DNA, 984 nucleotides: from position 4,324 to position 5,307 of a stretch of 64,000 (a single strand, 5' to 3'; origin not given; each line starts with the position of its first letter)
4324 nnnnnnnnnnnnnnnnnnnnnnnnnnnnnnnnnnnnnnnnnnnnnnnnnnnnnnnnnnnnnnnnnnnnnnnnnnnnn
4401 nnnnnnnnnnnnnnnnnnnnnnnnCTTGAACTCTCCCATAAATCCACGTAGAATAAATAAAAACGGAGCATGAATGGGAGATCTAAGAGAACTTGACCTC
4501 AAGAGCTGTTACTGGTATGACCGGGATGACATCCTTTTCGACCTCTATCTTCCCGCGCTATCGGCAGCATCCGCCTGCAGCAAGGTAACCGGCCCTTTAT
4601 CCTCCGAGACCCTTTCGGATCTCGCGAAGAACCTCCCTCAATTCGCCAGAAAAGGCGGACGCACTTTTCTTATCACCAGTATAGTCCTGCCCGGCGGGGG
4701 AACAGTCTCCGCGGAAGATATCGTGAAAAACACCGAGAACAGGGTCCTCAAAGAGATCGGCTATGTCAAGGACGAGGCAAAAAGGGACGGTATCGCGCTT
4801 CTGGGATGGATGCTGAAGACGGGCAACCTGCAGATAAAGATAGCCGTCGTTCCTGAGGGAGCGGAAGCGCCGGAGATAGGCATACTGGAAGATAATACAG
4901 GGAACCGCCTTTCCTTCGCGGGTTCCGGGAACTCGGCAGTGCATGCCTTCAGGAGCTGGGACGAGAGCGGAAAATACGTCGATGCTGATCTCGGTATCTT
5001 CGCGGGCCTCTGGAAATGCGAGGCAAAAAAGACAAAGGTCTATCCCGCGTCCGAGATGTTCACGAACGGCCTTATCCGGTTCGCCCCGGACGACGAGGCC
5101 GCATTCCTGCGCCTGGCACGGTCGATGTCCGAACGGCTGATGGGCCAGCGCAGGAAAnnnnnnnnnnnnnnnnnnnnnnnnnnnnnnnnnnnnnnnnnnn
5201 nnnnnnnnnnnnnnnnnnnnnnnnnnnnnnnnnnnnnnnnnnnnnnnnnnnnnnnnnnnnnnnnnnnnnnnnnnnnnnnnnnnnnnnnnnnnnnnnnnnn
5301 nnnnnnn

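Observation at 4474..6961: SF2 helicase with an unassigned 240-aa N-terminal domain, translationally coupled to a PPC/DUF296 DNA-binding protein: candidate two-gene nucleic-acid surveillance/defence pair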

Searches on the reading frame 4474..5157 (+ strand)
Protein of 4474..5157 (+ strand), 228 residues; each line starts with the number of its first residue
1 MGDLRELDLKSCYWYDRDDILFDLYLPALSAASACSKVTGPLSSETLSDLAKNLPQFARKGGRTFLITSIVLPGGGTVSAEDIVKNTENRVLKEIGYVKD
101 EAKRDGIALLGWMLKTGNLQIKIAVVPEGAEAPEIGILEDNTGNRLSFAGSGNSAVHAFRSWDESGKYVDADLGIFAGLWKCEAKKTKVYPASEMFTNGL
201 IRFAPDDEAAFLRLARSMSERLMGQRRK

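Call 49: search_solved_structures(query=A3, max_evalue=10, show_alignments=2)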
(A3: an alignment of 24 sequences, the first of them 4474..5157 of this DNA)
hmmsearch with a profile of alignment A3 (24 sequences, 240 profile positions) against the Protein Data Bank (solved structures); distinct sequences matched with E-value up to 10: 15.
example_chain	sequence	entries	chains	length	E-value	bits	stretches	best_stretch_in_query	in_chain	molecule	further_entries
6ehi_A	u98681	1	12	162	0.0086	18.4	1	132-170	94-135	Nuclease NucT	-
4ggj_A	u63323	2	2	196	0.01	18.2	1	131-198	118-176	Mitochondrial cardiolipin hydrolase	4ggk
9lkx_K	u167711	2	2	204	0.016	17.5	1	133-200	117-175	Mitochondrial cardiolipin hydrolase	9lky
7kwy_A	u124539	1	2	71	0.48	12.7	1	52-84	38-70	PlyCB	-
4zrz_A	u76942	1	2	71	0.55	12.5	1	52-84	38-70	PlyCB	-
7kwt_A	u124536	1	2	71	0.61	12.3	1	52-84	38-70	PlyCB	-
4f87_A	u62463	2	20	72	0.65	12.2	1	52-84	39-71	PlyCB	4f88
8w89_A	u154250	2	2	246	0.69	12.1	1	128-201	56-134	Guanine nucleotide-binding protein G(s) subunit alpha isoforms short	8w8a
9whd_A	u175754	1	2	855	0.76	12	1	172-233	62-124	GH167 glycoside hydrolase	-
7e14_A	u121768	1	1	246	1.6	11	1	125-206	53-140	Gs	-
5aey_A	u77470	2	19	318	1.7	10.9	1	47-106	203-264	PLASMID SEGREGATION PROTEIN PARM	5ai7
1mwk_A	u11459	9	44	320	1.7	10.9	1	47-106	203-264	ParM | Plasmid segregation protein parM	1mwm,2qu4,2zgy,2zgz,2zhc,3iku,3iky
4a62_A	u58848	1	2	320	1.7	10.8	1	47-106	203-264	PLASMID SEGREGATION PROTEIN PARM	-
7ljd_A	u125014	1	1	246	4.6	9.4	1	126-202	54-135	Engineered Gs protein alpha subunit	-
7jvq_A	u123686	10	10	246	4.8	9.4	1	125-201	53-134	Engineered mini-Gi protein alpha sub-unit | Engineered human Gs alpha subunit | Chimeric miniGs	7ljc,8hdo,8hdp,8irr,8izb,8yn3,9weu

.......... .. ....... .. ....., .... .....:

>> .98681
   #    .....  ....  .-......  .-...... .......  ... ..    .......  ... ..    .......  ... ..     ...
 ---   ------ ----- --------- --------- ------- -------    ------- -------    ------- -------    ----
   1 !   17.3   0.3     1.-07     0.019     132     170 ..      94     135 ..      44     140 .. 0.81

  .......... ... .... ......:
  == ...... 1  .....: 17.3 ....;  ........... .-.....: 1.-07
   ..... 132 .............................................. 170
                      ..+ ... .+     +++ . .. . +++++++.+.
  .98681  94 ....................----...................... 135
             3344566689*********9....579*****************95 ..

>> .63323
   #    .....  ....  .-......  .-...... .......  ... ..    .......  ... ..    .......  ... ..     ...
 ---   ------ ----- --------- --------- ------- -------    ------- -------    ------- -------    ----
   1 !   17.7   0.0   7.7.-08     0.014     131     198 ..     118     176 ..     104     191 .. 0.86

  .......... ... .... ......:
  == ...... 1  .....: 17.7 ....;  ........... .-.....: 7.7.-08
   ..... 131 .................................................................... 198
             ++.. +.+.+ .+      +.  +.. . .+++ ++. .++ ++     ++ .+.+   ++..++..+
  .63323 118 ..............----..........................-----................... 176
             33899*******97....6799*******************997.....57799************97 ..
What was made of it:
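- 4474..5157 (+): N-terminal PLD/HKD-fold domain (aa 1-228) with a dead active site: family motif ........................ reads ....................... (H132A, K134E), plus a deletion of about 10 aa after GSxN. Profile hits to NucT and MitoPLD fall on the HKD motif (call 49).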

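Call 53: predict_structure(alignment_id=A3)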
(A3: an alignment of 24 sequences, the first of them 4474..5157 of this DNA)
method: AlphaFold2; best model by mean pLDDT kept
length: 228 residues; sequences in the alignment: 24
mean_pLDDT: 93.2   pTM: 0.88
mean pLDDT of the five models: 93.2, 92.4, 91.9, 91.9, 91.5
residues with pLDDT >= 90: 190; 70-90: 33; 50-70: 5; < 50: 0
segments of 3 or more residues with pLDDT < 50: none
pLDDT, mean of each block of 10 residues (from residue 1): 92 92 93 96 93 91 97 82 96 96 95 98 92 92 95 82 95 97 94 98 98 95 85
secondary structure, 60 per line:
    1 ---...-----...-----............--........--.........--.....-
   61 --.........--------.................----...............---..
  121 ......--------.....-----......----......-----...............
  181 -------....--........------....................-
elements in order: E12-14 H20-31 E34-41 H44-52 H55-59 E63-71 H80-96 H101-115 E119-126 E135-139 E145-150 E155-160 H166-180 E188-191 H194-201 H208-227
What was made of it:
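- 4474..5157 (+): AF2 pLDDT 93 (call 53).
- On PbeA protein family (HKD + SF2 helicase): AF2 model pLDDT 93 (call 53).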

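Call 55: fold_search(model_id=the predicted structure, library=pdb)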
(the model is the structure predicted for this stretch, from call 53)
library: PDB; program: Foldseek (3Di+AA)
matches with E <= 10: 932; with E <= 0.001: 24
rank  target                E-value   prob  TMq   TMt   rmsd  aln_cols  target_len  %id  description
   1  7clg_A                6.2e-06  1.00  0.48  0.15   5.0       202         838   15  Crystal structure of the ATP-dependent restriction endonuclease SauUSI (released 2021-01-20)
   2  7clg_B                8.4e-06  1.00  0.47  0.15   4.9       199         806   13  Crystal structure of the ATP-dependent restriction endonuclease SauUSI (released 2021-01-20)
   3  8ctq                  2.0e-05  1.00  0.37  0.21   9.8       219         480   11  Crystal structure of engineered phospholipase D mutant superPLD 2-48 (released 2023-04-26)
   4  8ctp                  2.5e-05  1.00  0.38  0.21   9.7       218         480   12  Crystal structure of engineered phospholipase D mutant superPLD 2-23 (released 2023-04-26)
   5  1v0w                  4.1e-05  1.00  0.38  0.21   9.8       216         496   12  Phospholipase D from Streptomyces sp. strain PMF soaked with the substrate dibutyrylphosphatidylcholine. (released 2004-06-03)
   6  1v0r                  4.9e-05  1.00  0.38  0.21  10.0       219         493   13  Tungstate-inhibited phospholipase D from Streptomyces sp. strain PMF (released 2004-06-03)
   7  1v0y                  4.9e-05  1.00  0.37  0.21  10.0       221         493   11  Phospholipase D from Streptomyces sp. strain PMF soaked with the substrate dibutyrylphosphatidylcholine. (released 2004-06-03)
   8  1f0i                  4.9e-05  1.00  0.36  0.20  10.4       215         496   12  THE FIRST CRYSTAL STRUCTURE OF A PHOSPHOLIPASE D (released 2001-05-16)
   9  1v0v                  7.9e-05  1.00  0.39  0.21   9.9       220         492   12  Phospholipase D from Streptomyces sp. strain PMF soaked with the substrate dibutyrylphosphatidylcholine. (released 2004-06-03)
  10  1v0s                  8.4e-05  1.00  0.39  0.21   9.8       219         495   10  Uninhibited form of Phospholipase D from Streptomyces sp. strain PMF (released 2004-06-03)
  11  4urj_C                8.9e-05  1.00  0.38  0.47   6.7       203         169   10  Crystal structure of human BJ-TSA-9 (released 2014-10-01)
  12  4urj_A                1.1e-04  1.00  0.40  0.51   6.2       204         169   11  Crystal structure of human BJ-TSA-9 (released 2014-10-01)
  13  4urj_B                1.2e-04  1.00  0.39  0.48   6.5       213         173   11  Crystal structure of human BJ-TSA-9 (released 2014-10-01)
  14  1v0t                  1.5e-04  1.00  0.39  0.21   9.8       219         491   12  Phospholipase D from Streptomyces sp. strain PMF soaked with the product glycerophosphate (released 2004-06-03)
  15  7js5                  1.6e-04  1.00  0.38  0.21   8.0       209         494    9  Phospholipase D engineered mutant (TNYR) inactive enzyme (H168A) bound to 1-inositol phosphate (released 2021-04-28)
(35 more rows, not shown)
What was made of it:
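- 4474..5157 (+): Foldseek top hits are SauUSI PLD domain 7CLG, Streptomyces PLD, BfiI and Zucchini (call 55).
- On PbeA protein family (HKD + SF2 helicase): Foldseek hits SauUSI, PLD, BfiI and Zucchini (call 55).
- PLD fold of aa 1-228 (calls 49, 53, 55).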
